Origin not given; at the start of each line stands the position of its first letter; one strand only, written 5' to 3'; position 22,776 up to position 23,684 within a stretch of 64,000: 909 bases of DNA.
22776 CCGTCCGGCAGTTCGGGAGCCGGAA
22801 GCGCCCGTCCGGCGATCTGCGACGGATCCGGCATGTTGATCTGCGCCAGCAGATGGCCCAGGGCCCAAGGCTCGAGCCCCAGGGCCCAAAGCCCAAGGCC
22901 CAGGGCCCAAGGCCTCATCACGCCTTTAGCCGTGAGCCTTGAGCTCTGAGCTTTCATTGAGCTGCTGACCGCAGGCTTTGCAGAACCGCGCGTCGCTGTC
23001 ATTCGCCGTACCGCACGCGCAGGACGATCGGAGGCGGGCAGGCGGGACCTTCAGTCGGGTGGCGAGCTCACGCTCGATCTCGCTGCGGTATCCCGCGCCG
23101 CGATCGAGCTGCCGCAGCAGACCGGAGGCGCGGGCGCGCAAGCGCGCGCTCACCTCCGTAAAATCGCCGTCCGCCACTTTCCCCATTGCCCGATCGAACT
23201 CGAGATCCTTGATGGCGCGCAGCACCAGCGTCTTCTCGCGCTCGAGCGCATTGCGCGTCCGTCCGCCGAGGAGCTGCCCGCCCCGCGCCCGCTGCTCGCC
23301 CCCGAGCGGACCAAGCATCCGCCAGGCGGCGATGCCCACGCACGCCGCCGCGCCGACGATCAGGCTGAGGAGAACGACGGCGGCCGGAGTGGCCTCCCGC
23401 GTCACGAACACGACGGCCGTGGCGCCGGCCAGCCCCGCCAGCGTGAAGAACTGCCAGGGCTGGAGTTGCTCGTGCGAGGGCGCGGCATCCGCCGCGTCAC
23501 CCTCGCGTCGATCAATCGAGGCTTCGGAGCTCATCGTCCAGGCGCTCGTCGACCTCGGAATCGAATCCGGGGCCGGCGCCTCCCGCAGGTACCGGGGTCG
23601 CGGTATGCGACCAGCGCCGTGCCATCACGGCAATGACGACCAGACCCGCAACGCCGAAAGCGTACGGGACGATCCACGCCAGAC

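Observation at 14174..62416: Family-level pattern: intergenic spacers filled stop-to-start by word-repeat hairpins with 7-nt periodicity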

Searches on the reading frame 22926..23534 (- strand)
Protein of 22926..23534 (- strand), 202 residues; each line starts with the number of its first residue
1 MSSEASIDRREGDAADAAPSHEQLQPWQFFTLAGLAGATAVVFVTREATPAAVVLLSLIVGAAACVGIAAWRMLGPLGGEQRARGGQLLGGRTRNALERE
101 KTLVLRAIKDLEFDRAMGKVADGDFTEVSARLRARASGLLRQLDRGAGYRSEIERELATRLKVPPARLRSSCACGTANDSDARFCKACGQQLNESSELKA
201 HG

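Call 68: search_protein_families(library=pfam, proteins=[window:22926-23534:-], max_evalue=0.001)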
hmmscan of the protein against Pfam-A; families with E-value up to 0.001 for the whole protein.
window:22926-23534:- (202 aa): 3 families
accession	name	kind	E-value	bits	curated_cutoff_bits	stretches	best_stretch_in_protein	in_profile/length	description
PF24463.1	DUF7577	-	9.8e-05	22.3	28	1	174-192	8-26/27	Domain of unknown function (DUF7577)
PF12773.13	DZR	-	0.00019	22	27.3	1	173-193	3-23/45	Double zinc ribbon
PF13240.11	Zn_Ribbon_1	-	0.00033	20.8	25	1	174-191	5-22/23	zinc-ribbon domain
